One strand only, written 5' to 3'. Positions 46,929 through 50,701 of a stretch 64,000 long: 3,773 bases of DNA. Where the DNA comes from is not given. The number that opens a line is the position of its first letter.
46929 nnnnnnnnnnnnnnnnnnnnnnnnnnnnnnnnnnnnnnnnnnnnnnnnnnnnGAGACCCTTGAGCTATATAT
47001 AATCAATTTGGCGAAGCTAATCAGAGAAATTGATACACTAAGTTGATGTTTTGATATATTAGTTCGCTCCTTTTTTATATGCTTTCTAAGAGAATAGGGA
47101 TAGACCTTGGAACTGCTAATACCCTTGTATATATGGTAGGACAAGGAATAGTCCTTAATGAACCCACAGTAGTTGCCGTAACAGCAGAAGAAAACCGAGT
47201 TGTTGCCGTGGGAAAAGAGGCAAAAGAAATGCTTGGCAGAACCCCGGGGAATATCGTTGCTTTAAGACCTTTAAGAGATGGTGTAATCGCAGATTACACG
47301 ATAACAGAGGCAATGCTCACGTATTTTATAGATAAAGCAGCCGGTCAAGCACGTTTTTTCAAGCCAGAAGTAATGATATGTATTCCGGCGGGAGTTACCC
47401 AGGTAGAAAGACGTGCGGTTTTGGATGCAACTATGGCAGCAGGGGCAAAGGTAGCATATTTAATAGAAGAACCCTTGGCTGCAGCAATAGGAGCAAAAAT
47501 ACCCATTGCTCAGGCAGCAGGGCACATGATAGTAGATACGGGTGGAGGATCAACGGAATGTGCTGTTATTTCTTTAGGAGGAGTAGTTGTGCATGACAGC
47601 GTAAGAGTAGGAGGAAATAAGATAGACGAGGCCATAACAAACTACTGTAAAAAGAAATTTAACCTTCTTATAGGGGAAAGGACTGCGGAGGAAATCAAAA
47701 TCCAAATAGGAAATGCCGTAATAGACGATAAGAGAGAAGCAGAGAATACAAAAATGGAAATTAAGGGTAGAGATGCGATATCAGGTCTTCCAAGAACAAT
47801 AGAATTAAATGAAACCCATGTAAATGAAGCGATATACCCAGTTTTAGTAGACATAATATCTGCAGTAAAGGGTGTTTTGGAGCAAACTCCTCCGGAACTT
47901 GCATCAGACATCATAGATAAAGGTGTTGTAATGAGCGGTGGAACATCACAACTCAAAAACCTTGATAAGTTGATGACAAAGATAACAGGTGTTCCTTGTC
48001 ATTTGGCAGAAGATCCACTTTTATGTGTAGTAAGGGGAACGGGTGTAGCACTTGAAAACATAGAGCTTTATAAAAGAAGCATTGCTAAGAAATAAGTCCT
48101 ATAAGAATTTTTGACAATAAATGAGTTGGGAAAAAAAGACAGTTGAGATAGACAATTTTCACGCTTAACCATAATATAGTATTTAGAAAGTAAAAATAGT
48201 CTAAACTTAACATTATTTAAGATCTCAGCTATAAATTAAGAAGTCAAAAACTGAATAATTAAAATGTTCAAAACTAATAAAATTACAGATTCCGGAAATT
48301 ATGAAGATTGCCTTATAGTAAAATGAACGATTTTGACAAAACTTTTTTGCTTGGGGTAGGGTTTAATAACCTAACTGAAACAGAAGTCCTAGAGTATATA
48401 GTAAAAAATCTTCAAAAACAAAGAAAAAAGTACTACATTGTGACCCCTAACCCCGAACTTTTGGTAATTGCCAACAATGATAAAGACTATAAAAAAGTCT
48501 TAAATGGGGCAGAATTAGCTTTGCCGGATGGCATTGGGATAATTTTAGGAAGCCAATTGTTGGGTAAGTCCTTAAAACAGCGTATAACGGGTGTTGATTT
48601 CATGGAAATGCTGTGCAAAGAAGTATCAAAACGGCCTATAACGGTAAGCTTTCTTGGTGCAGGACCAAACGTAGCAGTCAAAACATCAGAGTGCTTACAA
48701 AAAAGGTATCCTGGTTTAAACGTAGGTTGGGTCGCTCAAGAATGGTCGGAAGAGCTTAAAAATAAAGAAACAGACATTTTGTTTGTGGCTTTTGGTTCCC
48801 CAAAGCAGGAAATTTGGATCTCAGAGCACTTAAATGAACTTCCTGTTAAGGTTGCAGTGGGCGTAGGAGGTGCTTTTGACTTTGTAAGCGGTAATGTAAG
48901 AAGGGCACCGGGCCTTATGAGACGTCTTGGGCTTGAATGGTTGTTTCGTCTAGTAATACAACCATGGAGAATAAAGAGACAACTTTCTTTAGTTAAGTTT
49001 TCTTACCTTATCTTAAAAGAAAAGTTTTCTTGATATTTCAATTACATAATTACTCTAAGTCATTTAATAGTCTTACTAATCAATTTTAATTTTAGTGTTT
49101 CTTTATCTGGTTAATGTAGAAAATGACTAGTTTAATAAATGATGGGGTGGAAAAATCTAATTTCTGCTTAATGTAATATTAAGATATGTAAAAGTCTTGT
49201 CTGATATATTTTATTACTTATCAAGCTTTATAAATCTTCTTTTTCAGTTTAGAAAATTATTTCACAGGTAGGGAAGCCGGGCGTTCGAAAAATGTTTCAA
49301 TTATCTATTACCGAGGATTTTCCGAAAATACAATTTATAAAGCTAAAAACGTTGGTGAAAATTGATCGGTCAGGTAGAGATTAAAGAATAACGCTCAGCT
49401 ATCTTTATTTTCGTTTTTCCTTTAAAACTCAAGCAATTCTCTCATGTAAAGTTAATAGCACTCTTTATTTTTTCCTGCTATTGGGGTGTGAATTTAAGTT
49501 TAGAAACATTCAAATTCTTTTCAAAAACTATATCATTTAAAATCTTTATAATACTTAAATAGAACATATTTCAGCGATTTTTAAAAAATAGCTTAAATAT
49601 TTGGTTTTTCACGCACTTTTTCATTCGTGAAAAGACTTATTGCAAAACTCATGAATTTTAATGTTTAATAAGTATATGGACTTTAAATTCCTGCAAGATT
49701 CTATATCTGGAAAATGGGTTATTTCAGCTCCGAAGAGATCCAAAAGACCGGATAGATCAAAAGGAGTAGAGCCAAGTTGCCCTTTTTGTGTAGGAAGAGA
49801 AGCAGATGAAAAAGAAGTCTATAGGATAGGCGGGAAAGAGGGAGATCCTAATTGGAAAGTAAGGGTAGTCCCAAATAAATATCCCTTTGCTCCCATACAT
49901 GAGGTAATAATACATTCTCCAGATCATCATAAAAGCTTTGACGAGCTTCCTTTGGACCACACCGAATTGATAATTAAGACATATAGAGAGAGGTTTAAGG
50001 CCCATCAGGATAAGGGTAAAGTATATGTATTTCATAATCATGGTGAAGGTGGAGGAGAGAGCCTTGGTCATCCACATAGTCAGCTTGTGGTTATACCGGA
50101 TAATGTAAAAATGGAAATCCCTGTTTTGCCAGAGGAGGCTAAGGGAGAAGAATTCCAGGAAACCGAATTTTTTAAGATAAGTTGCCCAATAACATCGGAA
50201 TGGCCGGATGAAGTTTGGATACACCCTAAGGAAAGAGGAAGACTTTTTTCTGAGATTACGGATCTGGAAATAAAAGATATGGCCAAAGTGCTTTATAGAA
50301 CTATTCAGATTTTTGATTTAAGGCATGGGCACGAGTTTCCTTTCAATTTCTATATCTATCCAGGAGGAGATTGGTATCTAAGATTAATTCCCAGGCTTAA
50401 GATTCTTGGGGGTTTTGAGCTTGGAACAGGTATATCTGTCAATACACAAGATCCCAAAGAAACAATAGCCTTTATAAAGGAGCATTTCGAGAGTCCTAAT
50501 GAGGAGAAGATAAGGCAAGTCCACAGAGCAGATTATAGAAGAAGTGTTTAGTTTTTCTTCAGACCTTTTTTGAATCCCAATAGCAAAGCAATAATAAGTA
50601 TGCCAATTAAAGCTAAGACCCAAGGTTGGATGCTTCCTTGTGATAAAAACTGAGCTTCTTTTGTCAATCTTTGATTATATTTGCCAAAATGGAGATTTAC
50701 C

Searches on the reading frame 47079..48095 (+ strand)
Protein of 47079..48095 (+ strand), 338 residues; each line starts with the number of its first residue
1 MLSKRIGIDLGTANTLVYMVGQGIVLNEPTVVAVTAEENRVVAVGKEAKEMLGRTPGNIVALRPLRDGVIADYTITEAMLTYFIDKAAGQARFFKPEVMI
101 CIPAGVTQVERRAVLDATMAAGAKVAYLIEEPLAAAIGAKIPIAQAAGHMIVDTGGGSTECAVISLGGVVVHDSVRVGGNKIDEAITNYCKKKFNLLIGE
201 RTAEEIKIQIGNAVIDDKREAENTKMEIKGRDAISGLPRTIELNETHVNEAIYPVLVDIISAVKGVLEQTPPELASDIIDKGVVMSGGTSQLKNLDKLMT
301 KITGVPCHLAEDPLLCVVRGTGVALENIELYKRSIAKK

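Call 75: search_protein_families(library=pfam, proteins=[window:47079-48095:+], max_evalue=0.0001)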
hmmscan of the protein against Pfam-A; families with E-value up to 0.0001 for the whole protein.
window:47079-48095:+ (338 aa): 4 families
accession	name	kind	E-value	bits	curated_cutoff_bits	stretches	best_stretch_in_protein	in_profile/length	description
PF06723.19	MreB_Mbl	-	1.2e-137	458.6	27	1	4-331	2-325/327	MreB/Mbl protein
PF00012.26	HSP70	-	4.5e-15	55.3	20.6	1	97-310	135-357/599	Hsp70 protein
PF14450.12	FtsA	-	8.6e-13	49.2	31.8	1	151-311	2-111/127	Cell division protein FtsA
PF00022.25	Actin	-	3.4e-06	26.4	27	0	29-195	31-193/410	Actin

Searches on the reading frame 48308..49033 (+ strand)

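Call 75: search_protein_families(library=pfam, proteins=[window:48308-49033:+], max_evalue=0.0001)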
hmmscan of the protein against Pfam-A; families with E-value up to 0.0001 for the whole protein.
window:48308-49033:+ (241 aa): 1 family
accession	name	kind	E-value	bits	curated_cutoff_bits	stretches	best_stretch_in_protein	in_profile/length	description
PF03808.19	Glyco_tran_WecG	-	1.2e-50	172.1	27.4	1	68-225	1-167/168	Glycosyl transferase WecG/TagA/CpsF family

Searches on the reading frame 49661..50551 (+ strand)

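Call 75: search_protein_families(library=pfam, proteins=[window:49661-50551:+], max_evalue=0.0001)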
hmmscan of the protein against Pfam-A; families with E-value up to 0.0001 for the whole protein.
window:49661-50551:+ (296 aa): 1 family
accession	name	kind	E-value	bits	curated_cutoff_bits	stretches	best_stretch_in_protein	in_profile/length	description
PF01087.27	GalP_UDP_transf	-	1.7e-08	35.5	22.1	1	81-142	113-177/184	Galactose-1-phosphate uridyl transferase, N-terminal domain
